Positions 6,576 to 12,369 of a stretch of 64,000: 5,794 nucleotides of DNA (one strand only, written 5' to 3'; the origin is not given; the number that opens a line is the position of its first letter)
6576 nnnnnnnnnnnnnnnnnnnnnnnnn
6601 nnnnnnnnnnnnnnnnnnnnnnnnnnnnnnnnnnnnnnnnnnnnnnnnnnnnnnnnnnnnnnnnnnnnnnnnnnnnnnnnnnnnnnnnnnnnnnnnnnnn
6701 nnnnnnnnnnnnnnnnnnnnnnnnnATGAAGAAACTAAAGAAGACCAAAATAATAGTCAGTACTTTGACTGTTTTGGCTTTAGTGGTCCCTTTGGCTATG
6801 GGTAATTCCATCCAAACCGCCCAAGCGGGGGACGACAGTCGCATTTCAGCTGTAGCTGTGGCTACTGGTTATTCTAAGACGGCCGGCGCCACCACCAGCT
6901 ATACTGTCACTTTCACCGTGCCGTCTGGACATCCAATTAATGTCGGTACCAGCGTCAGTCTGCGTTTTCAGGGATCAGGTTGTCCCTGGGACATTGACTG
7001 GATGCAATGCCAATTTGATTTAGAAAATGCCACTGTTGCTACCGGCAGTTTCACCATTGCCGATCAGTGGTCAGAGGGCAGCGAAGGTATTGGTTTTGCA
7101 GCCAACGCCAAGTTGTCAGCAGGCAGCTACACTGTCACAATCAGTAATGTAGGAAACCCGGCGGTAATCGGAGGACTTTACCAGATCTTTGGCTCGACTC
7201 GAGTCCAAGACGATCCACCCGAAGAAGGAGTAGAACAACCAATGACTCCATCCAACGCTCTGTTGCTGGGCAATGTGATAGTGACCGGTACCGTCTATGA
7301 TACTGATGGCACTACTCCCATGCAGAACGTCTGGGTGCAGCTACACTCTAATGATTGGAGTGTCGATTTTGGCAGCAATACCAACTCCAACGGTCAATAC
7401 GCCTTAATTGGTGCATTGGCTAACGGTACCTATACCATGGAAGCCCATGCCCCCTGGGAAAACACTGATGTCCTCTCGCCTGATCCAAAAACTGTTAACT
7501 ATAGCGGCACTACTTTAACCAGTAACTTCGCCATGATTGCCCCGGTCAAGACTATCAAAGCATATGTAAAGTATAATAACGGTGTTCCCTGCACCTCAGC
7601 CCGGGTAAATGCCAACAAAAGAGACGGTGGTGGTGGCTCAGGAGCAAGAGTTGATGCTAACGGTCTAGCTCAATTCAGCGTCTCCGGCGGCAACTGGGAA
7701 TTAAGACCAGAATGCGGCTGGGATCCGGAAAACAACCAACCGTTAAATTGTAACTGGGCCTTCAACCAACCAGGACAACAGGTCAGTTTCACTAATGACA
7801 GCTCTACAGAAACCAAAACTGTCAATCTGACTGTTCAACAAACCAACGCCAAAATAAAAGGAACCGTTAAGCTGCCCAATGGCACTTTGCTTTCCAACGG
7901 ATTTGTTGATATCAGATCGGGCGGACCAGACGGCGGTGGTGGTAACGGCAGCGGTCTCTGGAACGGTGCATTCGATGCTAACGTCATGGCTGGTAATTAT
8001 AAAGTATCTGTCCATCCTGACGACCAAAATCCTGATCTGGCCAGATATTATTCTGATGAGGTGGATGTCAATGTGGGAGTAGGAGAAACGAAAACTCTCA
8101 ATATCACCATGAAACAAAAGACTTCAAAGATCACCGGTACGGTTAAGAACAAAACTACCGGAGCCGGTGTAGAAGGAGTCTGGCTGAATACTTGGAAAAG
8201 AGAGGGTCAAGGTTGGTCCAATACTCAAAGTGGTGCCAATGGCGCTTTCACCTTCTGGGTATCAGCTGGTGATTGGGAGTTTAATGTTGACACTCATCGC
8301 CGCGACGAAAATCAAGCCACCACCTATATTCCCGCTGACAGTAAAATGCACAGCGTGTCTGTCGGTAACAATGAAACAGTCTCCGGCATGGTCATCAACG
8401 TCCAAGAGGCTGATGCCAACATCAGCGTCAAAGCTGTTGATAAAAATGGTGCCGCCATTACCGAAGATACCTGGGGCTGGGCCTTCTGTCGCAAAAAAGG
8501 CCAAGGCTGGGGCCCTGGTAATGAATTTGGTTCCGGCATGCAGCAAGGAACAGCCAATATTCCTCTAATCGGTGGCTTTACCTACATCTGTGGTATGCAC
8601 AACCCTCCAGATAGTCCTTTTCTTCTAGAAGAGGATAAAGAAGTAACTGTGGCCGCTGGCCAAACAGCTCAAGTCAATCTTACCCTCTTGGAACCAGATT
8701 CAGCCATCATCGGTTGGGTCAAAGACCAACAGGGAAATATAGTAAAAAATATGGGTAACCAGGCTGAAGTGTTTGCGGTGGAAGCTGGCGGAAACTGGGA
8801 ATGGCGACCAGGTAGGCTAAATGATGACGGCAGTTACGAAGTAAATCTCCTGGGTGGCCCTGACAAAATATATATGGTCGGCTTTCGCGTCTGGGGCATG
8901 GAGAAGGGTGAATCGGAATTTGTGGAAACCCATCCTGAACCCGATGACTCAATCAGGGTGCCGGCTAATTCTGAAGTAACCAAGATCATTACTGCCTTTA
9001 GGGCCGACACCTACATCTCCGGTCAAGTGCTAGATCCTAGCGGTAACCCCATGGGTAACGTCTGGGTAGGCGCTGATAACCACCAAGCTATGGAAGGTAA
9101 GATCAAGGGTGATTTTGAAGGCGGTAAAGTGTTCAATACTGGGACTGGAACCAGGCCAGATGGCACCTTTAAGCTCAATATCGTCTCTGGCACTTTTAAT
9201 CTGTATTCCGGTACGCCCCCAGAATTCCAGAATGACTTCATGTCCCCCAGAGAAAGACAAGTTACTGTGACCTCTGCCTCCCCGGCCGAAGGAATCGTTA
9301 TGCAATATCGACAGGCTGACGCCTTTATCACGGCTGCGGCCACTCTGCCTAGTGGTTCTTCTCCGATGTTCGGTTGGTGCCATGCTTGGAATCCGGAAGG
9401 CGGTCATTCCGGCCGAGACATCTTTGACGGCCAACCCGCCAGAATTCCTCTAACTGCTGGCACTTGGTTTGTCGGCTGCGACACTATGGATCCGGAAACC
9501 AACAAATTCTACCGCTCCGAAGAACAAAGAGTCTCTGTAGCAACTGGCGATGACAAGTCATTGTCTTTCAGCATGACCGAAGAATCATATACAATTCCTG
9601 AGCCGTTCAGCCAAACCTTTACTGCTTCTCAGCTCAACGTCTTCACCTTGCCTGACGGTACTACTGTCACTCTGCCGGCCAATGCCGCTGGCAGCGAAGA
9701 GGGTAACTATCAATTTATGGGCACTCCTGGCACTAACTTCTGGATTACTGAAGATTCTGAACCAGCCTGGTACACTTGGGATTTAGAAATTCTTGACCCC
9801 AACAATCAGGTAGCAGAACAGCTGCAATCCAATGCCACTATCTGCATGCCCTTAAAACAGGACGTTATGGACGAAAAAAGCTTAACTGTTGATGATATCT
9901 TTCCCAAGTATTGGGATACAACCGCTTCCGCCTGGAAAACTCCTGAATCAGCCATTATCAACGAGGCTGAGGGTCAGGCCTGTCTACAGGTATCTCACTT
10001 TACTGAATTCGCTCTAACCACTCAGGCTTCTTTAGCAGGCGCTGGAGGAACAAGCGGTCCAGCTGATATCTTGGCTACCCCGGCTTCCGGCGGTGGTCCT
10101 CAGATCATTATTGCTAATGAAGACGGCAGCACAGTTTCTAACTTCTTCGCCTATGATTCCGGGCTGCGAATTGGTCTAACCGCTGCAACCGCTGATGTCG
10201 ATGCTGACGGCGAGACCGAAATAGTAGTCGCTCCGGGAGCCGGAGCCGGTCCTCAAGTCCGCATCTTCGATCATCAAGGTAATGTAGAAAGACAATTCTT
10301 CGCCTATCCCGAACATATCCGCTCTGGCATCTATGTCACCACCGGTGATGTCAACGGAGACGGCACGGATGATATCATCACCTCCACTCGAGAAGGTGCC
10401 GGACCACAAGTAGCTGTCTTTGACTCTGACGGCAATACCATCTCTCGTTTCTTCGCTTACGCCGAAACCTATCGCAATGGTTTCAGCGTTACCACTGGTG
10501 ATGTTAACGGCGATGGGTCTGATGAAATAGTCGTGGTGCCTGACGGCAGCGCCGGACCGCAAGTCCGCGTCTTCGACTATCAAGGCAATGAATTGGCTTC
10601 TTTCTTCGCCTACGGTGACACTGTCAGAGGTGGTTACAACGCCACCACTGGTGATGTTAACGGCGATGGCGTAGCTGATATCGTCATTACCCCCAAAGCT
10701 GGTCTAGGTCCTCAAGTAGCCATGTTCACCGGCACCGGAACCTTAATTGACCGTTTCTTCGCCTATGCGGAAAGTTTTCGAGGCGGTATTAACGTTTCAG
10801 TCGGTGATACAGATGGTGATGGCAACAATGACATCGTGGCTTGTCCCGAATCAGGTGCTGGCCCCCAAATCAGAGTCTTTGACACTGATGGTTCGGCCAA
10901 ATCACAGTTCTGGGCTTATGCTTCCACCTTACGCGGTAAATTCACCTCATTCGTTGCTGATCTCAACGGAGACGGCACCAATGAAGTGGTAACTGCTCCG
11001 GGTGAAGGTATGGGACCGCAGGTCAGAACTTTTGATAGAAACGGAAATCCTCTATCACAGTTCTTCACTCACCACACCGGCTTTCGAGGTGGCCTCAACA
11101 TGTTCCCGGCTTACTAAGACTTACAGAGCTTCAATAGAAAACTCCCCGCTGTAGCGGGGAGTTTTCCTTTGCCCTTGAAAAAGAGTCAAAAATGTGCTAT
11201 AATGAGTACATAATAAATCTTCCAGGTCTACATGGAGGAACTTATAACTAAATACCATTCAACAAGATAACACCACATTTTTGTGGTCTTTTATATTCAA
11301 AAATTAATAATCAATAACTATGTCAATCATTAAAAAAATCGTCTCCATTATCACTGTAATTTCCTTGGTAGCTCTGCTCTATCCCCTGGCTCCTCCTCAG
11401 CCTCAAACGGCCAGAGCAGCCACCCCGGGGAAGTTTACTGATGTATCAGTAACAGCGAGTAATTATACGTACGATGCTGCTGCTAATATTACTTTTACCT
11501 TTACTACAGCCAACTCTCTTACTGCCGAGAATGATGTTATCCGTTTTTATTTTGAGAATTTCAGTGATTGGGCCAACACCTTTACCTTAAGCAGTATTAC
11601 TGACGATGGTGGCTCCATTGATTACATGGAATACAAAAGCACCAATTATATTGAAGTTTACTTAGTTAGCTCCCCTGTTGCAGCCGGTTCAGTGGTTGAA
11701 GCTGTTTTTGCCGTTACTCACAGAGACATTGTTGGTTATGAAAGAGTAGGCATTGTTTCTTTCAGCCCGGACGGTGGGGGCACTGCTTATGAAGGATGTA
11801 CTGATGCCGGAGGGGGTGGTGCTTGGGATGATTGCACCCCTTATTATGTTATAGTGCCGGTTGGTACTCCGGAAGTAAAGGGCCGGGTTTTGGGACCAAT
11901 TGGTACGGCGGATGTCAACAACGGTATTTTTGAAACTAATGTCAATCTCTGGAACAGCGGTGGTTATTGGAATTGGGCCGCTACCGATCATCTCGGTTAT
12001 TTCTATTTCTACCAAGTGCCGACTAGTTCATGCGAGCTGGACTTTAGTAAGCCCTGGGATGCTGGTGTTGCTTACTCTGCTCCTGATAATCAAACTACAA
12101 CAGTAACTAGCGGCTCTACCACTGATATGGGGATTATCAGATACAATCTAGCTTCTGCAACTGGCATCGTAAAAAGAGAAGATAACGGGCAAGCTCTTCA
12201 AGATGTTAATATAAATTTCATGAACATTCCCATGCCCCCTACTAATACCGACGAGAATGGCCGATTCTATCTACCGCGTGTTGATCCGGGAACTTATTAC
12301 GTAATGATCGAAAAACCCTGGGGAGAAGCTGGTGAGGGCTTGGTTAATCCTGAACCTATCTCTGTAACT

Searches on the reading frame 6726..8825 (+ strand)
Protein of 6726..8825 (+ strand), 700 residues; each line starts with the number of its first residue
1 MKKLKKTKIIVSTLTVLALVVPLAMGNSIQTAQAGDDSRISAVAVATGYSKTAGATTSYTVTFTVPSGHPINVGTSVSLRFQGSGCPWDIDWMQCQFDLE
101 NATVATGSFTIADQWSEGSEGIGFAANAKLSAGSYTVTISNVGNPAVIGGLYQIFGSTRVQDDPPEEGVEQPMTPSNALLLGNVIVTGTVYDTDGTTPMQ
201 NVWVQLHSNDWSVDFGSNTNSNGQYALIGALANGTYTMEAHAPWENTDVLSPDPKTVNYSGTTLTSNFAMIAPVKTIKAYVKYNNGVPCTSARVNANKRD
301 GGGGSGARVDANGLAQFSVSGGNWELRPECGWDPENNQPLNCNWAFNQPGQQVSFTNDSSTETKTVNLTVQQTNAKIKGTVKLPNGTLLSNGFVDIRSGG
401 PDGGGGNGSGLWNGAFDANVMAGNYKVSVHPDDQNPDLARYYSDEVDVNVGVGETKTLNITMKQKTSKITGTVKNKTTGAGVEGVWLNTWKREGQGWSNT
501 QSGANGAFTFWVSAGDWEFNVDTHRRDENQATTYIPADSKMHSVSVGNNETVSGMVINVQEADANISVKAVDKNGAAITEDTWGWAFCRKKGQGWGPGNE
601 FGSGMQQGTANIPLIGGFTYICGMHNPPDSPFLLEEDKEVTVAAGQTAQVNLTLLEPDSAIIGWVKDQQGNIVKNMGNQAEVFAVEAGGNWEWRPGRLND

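Call 53: find_homologous_proteins(query=window:6726-8825:+, max_evalue=1e-20)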
Query window:6726-8825:+: 8000 candidates shared short words with the query, none scored E <= 1e-20.

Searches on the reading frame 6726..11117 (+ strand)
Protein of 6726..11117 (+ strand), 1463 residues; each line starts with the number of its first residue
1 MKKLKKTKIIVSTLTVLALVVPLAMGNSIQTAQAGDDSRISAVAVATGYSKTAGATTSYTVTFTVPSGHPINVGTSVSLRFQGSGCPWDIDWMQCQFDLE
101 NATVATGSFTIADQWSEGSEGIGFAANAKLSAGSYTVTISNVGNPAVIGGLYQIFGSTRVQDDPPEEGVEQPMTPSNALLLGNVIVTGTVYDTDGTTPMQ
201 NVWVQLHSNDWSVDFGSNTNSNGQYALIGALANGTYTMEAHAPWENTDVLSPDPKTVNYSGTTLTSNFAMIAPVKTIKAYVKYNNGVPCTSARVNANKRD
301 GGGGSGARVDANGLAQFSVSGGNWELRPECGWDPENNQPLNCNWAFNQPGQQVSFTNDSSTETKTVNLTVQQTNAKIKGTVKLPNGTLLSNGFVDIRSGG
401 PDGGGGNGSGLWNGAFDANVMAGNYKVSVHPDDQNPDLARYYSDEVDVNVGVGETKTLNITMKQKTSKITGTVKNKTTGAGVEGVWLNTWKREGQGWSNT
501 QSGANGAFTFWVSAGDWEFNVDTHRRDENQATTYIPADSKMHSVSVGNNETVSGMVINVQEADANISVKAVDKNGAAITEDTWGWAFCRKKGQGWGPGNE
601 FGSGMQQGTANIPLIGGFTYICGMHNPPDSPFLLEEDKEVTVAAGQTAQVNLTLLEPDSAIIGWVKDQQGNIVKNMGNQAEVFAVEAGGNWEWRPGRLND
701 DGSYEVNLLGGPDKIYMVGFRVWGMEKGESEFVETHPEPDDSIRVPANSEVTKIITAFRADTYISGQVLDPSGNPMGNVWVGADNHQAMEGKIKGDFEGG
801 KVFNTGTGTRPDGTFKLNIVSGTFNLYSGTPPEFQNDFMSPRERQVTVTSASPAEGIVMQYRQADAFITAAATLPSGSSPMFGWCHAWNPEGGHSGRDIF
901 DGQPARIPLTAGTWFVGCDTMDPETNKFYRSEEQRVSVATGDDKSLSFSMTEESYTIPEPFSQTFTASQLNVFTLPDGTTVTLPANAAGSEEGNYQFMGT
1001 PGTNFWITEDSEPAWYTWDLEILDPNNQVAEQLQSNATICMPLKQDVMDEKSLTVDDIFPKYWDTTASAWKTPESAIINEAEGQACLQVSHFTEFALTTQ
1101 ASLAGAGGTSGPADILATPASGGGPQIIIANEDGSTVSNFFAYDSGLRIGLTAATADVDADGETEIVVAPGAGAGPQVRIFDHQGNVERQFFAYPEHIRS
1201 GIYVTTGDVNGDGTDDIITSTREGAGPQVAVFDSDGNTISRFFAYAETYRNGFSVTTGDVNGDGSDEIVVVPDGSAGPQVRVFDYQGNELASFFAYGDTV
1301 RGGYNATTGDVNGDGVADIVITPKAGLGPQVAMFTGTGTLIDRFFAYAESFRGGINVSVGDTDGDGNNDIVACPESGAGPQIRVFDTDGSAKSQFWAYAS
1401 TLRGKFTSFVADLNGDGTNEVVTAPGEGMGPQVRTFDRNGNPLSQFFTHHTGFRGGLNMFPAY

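Call 10: search_protein_families(library=pfam, proteins=[window:6726-11117:+])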
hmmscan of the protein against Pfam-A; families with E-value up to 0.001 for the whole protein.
window:6726-11117:+ (1463 aa): 5 families
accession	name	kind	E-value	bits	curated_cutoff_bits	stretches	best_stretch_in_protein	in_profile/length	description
PF13620.12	CarboxypepD_reg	-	1.9e-21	76.6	32.3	1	186-243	2-57/82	Carboxypeptidase regulatory-like domain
PF01839.29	FG-GAP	-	7e-20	70.9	22.1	1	1303-1322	2-21/37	FG-GAP repeat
PF13517.12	FG-GAP_3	-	3.1e-17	63.3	26.9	4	1259-1321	1-61/61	FG-GAP-like repeat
PF25292.1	Beta-prop_CGLA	-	0.00021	21.3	26.8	0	1409-1446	35-69/316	Lambda-carrageenase beta-propeller domain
PF07210.18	DUF1416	-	0.0007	19.9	23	0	464-544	17-93/97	Protein of unknown function (DUF1416)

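Call 59: list_cluster_members(proteins=[window:6726-11117:+, window:11320-16497:+, P0002, P0003, P0004, P0005])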
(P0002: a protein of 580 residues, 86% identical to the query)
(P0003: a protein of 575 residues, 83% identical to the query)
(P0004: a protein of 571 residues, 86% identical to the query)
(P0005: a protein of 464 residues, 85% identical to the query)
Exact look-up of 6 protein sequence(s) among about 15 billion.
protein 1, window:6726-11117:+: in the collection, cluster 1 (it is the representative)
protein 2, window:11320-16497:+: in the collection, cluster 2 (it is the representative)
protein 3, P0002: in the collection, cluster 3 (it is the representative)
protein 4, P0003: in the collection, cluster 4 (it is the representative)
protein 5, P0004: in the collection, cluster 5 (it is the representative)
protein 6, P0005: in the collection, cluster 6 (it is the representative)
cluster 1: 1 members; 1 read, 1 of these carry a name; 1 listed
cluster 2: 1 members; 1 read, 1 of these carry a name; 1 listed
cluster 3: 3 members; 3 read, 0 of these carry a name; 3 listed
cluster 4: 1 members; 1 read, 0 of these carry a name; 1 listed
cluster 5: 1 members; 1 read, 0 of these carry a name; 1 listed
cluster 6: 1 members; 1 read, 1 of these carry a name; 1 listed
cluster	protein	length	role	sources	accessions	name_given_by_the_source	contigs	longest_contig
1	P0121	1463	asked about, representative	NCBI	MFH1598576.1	MAG: FG-GAP-like repeat-containing protein [Patescibacteria group bacterium]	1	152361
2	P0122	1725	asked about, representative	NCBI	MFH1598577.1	MAG: FG-GAP-like repeat-containing protein [Patescibacteria group bacterium]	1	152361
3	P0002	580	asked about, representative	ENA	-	-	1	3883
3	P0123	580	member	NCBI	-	-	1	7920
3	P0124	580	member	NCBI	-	-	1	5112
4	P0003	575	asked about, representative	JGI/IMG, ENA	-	-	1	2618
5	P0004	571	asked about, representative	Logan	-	-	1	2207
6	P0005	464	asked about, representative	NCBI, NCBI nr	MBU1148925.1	ribonuclease J, partial [Patescibacteria group bacterium] | ribonuclease J [Patescibacteria group bacterium]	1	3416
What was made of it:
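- Tried and rejected: It returned nothing, not even the query itself, although W1 is in the collection (calls 53, 59).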

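Call 60: find_encoding_contigs(protein=P0124, flank=3000, max_places=3)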
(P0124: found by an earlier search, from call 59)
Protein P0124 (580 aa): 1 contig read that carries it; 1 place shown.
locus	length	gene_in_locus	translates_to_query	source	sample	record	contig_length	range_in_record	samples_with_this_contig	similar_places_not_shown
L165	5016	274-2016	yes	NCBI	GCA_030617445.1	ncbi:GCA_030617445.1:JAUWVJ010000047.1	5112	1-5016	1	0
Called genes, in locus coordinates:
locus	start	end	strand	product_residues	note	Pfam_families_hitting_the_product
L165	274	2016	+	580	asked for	PF00753:Lactamase_B, PF23023:Anti-Pycsar_Apyc1 (faint), PF12706:Lactamase_B_2, PF07521:RMMBL (faint), PF22505:RNase_J_b_CASP, PF17770:RNase_J_C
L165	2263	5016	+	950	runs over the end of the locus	?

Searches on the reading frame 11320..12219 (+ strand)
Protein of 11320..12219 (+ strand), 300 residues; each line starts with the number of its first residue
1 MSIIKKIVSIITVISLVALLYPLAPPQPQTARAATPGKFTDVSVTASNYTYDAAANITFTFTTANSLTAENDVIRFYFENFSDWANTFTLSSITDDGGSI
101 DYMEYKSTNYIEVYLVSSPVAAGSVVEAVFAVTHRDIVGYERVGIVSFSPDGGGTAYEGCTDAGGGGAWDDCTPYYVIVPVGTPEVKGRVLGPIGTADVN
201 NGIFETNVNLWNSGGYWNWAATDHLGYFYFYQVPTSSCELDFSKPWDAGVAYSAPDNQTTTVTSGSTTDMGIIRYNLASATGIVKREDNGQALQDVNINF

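Call 77: find_homologous_proteins(query=window:11320-12219:+, max_evalue=0.00001)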
Query window:11320-12219:+ (300 aa): 1 proteins with E <= 0.00001 among 2210 candidates.
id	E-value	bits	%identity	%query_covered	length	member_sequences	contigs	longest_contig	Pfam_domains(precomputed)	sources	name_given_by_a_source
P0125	1.3e-61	227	49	76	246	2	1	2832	-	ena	-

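Call 78: find_encoding_contigs(protein=P0125, flank=3000, max_places=4)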
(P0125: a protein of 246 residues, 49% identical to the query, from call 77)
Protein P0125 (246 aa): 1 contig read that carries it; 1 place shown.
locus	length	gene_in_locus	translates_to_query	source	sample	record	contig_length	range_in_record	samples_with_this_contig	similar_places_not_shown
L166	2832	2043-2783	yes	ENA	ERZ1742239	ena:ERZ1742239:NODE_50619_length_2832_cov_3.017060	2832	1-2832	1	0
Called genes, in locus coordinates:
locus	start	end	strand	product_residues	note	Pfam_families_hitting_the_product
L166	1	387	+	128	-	?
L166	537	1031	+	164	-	PF00162:PGK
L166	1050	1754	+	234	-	PF00162:PGK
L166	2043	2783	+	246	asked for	-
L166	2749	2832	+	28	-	?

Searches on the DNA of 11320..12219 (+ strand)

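Call 82: search_rna_families(source=L166, threshold=evalue, max_evalue=1)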
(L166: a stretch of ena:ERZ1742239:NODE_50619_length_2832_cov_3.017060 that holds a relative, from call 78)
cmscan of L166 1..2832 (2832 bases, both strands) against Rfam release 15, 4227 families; matches with E-value up to 1: 0.
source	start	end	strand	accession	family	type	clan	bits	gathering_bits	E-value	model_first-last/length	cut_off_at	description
